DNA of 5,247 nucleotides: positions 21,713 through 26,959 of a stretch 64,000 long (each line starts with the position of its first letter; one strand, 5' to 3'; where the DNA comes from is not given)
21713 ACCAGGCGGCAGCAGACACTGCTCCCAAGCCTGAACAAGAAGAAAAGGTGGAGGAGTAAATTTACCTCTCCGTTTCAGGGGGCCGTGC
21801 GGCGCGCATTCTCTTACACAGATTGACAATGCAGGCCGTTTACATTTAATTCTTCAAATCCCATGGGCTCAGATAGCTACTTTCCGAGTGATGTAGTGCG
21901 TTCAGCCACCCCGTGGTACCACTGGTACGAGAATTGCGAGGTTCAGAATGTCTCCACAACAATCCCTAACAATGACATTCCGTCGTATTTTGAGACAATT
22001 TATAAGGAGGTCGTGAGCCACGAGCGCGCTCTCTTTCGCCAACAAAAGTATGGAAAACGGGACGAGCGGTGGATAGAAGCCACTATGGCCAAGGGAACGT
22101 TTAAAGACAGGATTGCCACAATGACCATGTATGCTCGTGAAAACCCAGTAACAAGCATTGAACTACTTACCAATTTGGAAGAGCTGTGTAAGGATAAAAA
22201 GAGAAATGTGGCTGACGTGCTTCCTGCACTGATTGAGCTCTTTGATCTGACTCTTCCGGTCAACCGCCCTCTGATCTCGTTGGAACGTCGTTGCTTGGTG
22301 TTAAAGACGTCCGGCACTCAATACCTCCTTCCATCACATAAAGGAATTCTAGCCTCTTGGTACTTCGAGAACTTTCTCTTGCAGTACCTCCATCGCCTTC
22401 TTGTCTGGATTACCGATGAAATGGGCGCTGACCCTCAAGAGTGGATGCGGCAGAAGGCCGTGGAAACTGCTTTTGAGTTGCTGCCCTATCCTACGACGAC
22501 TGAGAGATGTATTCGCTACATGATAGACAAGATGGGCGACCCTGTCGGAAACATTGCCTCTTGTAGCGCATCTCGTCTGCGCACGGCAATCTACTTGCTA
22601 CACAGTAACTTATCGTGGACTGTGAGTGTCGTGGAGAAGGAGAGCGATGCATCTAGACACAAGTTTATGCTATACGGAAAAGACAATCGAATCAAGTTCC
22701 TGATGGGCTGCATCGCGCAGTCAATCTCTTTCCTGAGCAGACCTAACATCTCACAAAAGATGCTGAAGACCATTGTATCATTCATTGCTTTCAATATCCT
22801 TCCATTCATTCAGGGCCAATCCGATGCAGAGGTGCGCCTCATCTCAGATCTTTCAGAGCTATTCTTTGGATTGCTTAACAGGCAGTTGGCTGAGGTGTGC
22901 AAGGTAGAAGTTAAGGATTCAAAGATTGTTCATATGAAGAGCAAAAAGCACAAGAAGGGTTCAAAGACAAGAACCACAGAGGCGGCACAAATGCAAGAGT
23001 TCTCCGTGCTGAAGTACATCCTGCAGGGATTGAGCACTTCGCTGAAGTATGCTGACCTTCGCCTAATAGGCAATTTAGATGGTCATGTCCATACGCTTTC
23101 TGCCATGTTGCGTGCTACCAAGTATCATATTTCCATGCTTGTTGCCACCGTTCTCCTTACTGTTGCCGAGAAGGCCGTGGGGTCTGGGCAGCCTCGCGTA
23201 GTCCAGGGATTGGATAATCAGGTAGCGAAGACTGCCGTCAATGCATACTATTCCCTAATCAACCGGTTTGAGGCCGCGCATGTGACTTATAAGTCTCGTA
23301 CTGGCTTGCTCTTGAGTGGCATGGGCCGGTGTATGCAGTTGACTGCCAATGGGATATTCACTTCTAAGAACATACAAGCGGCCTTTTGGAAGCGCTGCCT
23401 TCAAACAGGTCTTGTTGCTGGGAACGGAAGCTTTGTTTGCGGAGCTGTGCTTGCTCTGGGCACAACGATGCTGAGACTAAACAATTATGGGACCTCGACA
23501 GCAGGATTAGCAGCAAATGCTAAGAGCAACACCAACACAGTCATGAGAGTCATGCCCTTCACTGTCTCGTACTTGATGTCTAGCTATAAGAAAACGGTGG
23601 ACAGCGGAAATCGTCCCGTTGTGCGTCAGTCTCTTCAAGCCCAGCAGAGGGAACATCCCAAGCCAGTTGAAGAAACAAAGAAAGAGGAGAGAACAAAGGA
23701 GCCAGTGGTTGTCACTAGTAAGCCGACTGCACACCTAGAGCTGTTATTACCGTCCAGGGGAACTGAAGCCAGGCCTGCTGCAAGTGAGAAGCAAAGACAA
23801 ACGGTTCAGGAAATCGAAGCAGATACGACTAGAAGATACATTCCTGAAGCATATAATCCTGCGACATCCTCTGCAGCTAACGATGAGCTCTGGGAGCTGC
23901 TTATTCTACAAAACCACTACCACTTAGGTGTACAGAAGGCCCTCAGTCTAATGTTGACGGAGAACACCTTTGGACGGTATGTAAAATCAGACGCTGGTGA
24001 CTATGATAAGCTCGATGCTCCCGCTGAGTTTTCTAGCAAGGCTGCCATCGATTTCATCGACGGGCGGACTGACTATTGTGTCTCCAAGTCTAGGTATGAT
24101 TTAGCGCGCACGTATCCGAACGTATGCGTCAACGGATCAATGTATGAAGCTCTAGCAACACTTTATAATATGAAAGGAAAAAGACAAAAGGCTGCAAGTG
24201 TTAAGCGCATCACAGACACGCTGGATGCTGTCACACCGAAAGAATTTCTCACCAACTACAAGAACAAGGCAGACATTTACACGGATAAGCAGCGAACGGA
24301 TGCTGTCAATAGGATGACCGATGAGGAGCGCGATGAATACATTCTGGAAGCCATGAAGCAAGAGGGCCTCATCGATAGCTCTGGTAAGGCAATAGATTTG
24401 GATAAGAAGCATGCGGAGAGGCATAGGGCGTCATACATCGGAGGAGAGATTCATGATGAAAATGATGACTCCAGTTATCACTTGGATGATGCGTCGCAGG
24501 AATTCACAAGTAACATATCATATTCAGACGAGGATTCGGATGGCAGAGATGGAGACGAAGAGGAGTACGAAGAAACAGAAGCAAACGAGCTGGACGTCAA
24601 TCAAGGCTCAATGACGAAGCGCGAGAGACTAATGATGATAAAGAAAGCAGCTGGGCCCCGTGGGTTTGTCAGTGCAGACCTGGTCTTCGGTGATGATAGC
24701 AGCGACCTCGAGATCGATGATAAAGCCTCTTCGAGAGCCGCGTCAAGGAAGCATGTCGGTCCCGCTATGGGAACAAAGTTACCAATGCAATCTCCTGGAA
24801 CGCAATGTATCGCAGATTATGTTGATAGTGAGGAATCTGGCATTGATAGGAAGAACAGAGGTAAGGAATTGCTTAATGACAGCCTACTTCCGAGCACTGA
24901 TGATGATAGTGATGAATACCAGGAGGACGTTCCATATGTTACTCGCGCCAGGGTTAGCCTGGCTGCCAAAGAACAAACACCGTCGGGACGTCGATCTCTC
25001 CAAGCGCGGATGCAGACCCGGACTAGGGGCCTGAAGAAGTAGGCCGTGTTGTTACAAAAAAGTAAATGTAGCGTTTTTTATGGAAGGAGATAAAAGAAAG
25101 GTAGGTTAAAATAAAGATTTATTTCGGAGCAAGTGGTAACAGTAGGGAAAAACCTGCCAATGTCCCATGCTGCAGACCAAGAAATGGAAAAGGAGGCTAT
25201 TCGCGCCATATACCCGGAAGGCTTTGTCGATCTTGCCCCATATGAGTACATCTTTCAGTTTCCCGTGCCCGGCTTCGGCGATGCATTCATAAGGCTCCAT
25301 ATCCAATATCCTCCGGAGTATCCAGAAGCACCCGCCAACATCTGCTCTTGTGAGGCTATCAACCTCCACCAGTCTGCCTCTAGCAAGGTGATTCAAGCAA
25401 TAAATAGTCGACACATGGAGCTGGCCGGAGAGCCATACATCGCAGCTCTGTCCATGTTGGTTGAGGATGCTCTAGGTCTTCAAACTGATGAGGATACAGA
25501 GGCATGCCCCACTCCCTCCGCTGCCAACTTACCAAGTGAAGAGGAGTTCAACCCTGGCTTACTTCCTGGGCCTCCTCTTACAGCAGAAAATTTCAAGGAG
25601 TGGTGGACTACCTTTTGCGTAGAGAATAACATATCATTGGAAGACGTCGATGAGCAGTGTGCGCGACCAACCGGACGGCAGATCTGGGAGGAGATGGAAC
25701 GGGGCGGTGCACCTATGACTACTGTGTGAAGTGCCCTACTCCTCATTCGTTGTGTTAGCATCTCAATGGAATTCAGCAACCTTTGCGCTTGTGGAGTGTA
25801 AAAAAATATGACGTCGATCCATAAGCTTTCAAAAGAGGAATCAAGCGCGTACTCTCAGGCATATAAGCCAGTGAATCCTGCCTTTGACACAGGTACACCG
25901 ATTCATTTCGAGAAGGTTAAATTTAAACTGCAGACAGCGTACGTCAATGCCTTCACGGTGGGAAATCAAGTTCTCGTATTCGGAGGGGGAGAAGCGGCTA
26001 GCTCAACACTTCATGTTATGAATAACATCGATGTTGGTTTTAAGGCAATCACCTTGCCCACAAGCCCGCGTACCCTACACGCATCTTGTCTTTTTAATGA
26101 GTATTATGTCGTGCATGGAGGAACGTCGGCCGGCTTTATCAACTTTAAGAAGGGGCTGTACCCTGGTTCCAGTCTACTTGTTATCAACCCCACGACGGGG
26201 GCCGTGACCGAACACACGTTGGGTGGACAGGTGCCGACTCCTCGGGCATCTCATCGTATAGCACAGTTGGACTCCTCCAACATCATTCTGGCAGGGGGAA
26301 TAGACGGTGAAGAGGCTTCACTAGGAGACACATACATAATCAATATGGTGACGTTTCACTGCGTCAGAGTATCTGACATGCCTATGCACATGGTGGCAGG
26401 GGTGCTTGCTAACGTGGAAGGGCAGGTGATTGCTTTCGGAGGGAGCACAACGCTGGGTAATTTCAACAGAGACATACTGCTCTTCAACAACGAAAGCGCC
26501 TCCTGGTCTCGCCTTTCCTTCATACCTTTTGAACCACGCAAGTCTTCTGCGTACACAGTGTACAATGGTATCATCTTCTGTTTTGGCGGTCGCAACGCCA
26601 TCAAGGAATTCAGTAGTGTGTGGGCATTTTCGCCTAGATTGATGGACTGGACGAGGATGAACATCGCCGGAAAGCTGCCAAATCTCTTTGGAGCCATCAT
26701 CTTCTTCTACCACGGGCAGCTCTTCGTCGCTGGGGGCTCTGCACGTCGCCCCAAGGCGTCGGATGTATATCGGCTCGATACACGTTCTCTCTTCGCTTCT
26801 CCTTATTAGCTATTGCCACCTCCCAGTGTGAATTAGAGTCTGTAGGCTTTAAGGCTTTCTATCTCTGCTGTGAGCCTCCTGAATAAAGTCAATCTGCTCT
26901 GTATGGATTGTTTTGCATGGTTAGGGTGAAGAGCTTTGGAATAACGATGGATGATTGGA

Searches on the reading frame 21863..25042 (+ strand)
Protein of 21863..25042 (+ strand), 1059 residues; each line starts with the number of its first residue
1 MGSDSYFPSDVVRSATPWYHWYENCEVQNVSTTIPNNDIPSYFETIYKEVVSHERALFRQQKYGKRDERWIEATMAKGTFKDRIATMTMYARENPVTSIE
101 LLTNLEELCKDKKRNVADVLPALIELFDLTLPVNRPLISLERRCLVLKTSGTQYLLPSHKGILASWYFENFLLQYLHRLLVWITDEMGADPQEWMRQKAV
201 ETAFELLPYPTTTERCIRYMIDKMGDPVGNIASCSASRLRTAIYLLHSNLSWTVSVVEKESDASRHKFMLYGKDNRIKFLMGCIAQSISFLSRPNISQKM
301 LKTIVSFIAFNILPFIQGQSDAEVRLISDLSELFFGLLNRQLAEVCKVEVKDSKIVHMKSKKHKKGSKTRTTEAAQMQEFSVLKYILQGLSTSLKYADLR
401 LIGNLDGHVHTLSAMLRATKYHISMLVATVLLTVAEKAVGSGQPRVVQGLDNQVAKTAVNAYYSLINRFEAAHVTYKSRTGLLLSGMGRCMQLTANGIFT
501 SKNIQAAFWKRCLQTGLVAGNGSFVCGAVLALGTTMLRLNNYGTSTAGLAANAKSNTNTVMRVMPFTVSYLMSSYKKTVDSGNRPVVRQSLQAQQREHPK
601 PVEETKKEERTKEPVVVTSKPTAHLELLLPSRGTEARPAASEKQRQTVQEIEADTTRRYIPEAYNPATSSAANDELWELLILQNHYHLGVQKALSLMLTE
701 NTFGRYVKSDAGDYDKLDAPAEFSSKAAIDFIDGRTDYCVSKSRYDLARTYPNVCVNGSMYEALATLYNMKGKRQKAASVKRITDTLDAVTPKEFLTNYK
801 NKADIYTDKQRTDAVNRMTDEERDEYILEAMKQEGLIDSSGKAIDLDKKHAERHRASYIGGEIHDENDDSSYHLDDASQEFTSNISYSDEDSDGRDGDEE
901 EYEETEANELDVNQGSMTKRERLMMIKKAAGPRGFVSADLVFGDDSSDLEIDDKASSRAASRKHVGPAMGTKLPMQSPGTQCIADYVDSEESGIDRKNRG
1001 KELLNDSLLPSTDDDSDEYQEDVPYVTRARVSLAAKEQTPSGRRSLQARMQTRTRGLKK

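Call 28: search_protein_families(library=pfam, proteins=[window:21863-25042:+], max_evalue=0.001)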
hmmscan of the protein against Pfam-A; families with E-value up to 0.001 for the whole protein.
window:21863-25042:+ (1059 aa): 1 family
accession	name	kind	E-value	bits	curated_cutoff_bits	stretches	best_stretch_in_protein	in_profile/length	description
PF03914.23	CBF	-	6.9e-11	42.8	22.1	1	461-692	28-163/165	CBF/Mak21 family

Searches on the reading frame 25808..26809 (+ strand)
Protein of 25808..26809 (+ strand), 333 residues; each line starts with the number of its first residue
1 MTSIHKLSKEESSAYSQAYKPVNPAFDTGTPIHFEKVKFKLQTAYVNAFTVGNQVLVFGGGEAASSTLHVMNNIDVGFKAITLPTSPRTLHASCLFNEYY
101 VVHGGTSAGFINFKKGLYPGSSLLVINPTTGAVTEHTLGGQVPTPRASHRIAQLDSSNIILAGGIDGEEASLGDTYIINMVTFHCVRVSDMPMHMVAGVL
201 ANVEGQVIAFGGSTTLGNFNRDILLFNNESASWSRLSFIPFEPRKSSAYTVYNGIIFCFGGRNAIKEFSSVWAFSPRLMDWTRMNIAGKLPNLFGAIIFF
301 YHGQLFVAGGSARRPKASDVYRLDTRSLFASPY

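Call 28: search_protein_families(library=pfam, proteins=[window:25808-26809:+], max_evalue=0.001)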
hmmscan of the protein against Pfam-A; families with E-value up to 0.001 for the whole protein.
window:25808-26809:+ (333 aa): 9 families
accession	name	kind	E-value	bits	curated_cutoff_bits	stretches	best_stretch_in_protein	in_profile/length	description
PF24681.1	Kelch_KLHDC2_KLHL20_DRC7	-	1.9e-31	109.6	50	2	192-327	50-188/221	KLHDC2/KLHL20/DRC7 Kelch-repeats domain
PF01344.31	Kelch_1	-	2e-17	62.8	20.1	1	243-283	1-41/46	Kelch motif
PF13964.12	Kelch_6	-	1.2e-13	50.9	25.3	0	201-237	8-44/50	Kelch motif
PF13418.12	Kelch_4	-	2.6e-13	50.1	21.6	1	145-192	1-48/49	Galactose oxidase, central domain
PF24981.1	Beta-prop_ATRN-LZTR1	-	1e-10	41.8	50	1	209-293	3-92/289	Attractin/LZTR1 beta-propeller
PF13415.12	Kelch_3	-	5.1e-09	36.5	22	0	102-152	6-46/48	Galactose oxidase, central domain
PF07646.21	Kelch_2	-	2.7e-08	33.8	21.3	0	244-285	2-45/48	Kelch motif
PF24996.1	NANM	-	7.8e-07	28.7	45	1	190-312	3-126/350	N-acetylneuraminate epimerase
PF13854.13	Kelch_HCF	-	1.1e-05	25.3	113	1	137-261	9-139/345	Host cell factor, Kelch-repeats domain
